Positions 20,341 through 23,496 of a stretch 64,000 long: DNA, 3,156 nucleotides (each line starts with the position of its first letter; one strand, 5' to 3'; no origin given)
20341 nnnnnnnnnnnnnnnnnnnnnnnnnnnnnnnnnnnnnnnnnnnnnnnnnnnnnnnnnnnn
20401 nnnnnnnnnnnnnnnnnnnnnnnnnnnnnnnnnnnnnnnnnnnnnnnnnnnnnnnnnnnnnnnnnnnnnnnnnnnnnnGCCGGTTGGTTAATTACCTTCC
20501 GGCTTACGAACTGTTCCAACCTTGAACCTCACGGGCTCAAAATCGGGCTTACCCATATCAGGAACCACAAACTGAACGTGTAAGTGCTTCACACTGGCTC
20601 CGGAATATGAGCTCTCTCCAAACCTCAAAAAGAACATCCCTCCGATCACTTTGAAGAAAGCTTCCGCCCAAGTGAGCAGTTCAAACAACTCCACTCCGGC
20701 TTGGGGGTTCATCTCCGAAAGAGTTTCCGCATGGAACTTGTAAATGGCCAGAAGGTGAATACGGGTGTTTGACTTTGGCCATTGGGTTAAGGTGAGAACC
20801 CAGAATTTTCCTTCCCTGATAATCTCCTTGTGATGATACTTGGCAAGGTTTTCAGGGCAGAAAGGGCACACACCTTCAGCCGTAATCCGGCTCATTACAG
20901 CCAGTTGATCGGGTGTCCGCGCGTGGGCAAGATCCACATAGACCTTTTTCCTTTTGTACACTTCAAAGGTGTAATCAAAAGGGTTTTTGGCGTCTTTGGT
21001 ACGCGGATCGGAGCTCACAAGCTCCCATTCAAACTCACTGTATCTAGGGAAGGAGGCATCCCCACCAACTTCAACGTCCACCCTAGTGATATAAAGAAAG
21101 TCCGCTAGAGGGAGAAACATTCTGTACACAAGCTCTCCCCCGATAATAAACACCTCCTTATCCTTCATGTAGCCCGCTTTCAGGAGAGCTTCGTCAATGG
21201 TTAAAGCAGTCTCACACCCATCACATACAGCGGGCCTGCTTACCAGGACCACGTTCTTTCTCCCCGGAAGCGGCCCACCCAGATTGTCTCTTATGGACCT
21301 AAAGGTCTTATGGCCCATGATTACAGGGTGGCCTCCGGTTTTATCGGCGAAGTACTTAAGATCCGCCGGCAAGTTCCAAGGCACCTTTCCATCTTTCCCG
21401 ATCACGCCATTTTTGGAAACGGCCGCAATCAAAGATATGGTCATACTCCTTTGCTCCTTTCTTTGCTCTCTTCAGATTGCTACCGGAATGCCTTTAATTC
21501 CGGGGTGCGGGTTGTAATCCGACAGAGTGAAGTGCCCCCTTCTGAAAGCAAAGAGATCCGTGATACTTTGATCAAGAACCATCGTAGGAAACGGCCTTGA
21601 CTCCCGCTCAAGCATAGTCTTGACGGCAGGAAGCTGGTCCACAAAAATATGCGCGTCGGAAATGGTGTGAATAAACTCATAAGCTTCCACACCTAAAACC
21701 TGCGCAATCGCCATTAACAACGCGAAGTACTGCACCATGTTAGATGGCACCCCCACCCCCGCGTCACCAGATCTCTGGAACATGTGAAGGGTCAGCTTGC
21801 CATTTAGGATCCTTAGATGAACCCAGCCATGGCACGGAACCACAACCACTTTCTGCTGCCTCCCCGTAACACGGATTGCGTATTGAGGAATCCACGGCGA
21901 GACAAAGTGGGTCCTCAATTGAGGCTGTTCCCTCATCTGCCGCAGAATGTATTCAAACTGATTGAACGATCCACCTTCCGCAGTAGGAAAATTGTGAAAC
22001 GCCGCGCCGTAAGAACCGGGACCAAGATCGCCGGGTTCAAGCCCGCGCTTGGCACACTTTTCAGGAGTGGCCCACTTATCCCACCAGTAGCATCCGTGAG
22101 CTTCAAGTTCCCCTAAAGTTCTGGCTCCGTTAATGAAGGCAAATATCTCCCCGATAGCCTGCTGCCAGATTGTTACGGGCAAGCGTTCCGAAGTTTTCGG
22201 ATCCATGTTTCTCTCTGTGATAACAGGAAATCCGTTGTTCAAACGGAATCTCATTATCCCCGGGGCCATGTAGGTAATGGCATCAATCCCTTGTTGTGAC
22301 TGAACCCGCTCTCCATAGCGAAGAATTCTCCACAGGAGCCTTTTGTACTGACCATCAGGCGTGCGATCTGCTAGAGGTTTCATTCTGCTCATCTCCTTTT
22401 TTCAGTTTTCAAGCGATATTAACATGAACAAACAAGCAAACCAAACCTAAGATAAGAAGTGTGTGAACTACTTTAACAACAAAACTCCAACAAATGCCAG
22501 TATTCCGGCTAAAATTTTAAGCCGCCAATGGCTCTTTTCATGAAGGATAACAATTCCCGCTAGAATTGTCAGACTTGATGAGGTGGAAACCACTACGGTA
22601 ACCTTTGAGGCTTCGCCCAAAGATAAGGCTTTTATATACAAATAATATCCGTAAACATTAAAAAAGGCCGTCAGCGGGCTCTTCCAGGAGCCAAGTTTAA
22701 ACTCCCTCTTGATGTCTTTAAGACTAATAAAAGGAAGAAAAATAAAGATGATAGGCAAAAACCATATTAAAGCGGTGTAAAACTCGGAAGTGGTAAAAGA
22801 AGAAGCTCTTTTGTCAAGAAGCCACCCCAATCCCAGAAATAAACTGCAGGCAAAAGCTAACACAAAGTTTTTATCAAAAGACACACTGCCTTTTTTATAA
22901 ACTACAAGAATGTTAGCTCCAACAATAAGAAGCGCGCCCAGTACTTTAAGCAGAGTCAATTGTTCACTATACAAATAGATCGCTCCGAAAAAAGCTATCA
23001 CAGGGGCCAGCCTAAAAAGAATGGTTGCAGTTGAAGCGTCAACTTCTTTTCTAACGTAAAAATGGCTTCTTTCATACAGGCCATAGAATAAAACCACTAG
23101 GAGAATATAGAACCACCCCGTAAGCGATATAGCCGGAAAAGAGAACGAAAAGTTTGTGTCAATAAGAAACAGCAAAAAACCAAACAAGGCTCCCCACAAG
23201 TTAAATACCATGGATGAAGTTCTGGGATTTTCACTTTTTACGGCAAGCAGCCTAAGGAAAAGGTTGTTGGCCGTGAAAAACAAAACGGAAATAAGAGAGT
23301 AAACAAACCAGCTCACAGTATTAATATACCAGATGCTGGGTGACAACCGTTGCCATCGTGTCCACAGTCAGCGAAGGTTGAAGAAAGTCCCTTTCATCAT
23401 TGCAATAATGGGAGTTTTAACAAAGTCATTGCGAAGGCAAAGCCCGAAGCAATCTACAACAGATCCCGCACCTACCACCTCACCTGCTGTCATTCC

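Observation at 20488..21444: Dihydrofolate reductase fused to a HIT-superfamily (HxHxQ) domain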

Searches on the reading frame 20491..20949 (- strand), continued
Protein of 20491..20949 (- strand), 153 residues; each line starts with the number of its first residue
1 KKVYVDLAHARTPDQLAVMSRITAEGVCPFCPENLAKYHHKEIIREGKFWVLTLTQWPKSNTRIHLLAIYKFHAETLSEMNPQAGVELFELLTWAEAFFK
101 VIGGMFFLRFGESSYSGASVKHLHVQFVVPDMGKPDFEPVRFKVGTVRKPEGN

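Call 37: search_protein_families(library=pfam, alignment_id=A4, max_evalue=0.01)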
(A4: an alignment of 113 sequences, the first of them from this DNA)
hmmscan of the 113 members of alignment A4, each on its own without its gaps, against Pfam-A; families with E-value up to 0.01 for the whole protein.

A. member 1, seq(153 aa): 0 families

B. families by the number of members that match (of 113 scanned): 9 families
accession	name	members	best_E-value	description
PF11969.13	DcpS_C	91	1.4e-11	Scavenger mRNA decapping enzyme C-term binding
PF01230.28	HIT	90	1.6e-09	HIT domain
PF04677.20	CwfJ_C_1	23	5.2e-07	Protein similar to CwfJ C-terminus 1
PF16285.10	DUF4931_N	11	2.8e-05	Domain of unknown function (DUF4931) N-terminal domain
PF04423.19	Rad50_zn_hook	4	1e-05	Rad50 zinc hook motif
PF02744.22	GalP_UDP_tr_C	1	0.00031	Galactose-1-phosphate uridyl transferase, C-terminal domain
PF06619.16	DUF1149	1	0.0013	Protein of unknown function (DUF1149)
PF24441.1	DUF7560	1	0.0047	Family of unknown function (DUF7560)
PF19327.4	Ap4A_phos_N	1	0.0054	Ap4A phosphorylase N-terminal domain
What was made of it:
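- On HIT superfamily (Pfam clan; PF01230 / PF11969): Of 113 family members, 91 match DcpS_C and 90 match HIT at E<=0.01 (call 37).
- Pfam HIT or DcpS_C matches about 80% of members (call 37).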

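Call 52: find_related_loci(query=A2, collection=viral_contigs, flank=6000)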
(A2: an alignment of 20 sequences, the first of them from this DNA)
Query A2 (153 aa) in viral_contigs; peptide patterns used: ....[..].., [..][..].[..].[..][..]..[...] (x = any residue, [..] = any of these).
63 stretches matched a pattern, but none encodes a relative of the query by tblastn (E <= 1e-3).
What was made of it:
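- Tried and rejected: The viral contig scan for the HIT family found nothing (call 52).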

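Call 53: search_protein_families(library=phrogs, proteins=[window:20491-20949:-], max_evalue=0.01)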
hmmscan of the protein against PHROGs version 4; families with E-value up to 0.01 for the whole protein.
seq(153 aa): 1 family
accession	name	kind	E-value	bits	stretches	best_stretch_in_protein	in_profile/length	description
phrog_3962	-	unknown function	0.0084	16.8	0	28-131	5-104/145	-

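Call 69: search_protein_families(library=ncbifam, alignment_id=A4, max_evalue=0.01)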
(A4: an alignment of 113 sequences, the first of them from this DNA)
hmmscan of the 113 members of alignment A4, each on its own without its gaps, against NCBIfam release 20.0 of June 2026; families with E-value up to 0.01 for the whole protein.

A. member 1, seq(153 aa): 0 families

B. families by the number of members that match (of 113 scanned): 8 families
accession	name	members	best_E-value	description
NF052622.1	ATPAdlTfActino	26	1.2e-09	ATP adenylyltransferase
NF045834.1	M_plasma_HinT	13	3.7e-06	histidine triad protein HinT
NF008724.0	PRK11720.1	4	0.0031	UDP-glucose--hexose-1-phosphate uridylyltransferase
NF007965.0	PRK10687.1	3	1.4e-05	purine nucleoside phosphoramidase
NF004799.0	PRK06148.1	3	5.2e-05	hypothetical protein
TIGR00209.1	galT_1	2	0.00041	galactose-1-phosphate uridylyltransferase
NF007637.0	PRK10302.1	1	0.0066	hypothetical protein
NF052545.1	TransRegPerRClab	1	0.01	transcriptional regulator PerR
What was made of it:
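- On Rv2613c-type ATP adenylyltransferase (NF052622): 26 of 113 family members match at E<=0.01 (best 1.2e-9), but the window domain does not (call 69).
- Closest known: Rv2613c-type ATP adenylyltransferase / Ap4A phosphorylase. Same: It is the best-matching curated NCBIfam family, hitting 26 of 113 members with best E=1.2e-9 (call 69).
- The H/Q variability at the third triad position, and the NCBIfam hits to Ap4A phosphorylase (call 69), leave phosphorolysis or transfer open.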

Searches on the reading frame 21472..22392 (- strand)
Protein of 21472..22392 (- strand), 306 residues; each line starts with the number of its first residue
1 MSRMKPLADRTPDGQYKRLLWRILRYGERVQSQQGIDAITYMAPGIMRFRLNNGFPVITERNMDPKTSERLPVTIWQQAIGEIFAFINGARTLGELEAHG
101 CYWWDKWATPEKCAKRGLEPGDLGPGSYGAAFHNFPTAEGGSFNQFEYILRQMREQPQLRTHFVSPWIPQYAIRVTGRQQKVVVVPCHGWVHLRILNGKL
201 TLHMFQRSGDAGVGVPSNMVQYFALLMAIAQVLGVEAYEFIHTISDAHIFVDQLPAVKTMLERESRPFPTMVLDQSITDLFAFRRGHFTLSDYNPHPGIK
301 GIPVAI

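Call 3: search_protein_families(library=pfam, proteins=[window:21472-22392:-], max_evalue=0.1)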
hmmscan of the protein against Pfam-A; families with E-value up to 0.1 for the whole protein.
window:21472-22392:- (306 aa): 1 family
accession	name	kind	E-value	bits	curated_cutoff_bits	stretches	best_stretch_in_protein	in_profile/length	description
PF00303.24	Thymidylat_synt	-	3.5e-58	197.3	24.3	1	15-301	2-262/266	Thymidylate synthase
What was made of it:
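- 21472..22392 (-): thyA, thymidylate synthase, immediately upstream. Pfam Thymidylat_synt E=3.5e-58 (call 3).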

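Call 4: search_protein_families(library=ncbifam, proteins=[window:21472-22392:-], max_evalue=0.1)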
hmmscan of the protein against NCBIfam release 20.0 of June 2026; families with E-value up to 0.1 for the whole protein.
window:21472-22392:- (306 aa): 8 families
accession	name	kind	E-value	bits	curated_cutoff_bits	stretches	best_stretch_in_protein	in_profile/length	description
NF002497.0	PRK01827.1-3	equivalog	4.6e-51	173.7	327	1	15-301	3-260/264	thymidylate synthase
TIGR03284.1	thym_sym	equivalog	2.9e-45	154.7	108.35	2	119-305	118-295/296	thymidylate synthase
NF002496.0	PRK01827.1-2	equivalog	4.5e-43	147.5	325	2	121-304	142-316/318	thymidylate synthase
NF002499.0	PRK01827.1-5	equivalog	4.3e-38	131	405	1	15-305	3-263/264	thymidylate synthase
NF002495.0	PRK01827.1-1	equivalog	2.6e-27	96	327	1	14-300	6-274/279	thymidylate synthase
NF002498.0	PRK01827.1-4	equivalog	7.3e-21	74.7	427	1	15-300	3-278/283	thymidylate synthase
NF010393.0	PRK13821.1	equivalog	1.1e-20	73.9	576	2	182-279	187-286/323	thymidylate synthase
TIGR03283.1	thy_syn_methano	equivalog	7.7e-10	38.6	174.55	1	141-252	92-196/201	thymidylate synthase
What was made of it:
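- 21472..22392 (-): TIGR03284 scores 154.7 bits, above its cut-off (call 4).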

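Call 70: search_protein_families(library=padloc, proteins=[window:21472-22392:-], max_evalue=0.001)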
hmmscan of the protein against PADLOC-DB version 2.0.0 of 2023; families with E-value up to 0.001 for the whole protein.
window:21472-22392:- (306 aa): 0 families

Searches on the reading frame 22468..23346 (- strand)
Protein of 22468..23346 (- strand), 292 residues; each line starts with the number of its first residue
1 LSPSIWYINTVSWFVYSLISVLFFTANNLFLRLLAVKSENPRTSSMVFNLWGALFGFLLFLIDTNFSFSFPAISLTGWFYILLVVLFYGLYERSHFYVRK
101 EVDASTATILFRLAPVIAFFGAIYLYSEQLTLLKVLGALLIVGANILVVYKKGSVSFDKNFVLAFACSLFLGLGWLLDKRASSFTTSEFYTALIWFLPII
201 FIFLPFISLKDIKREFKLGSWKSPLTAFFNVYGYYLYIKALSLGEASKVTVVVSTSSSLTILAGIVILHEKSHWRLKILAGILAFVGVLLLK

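Call 3: search_protein_families(library=pfam, proteins=[window:22468-23346:-], max_evalue=0.1)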
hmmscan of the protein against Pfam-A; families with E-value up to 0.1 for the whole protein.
window:22468-23346:- (292 aa): 1 family
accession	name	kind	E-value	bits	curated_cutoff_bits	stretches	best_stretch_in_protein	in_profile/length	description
PF00892.27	EamA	-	7e-24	85.1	28.2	2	162-291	5-133/135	EamA-like transporter family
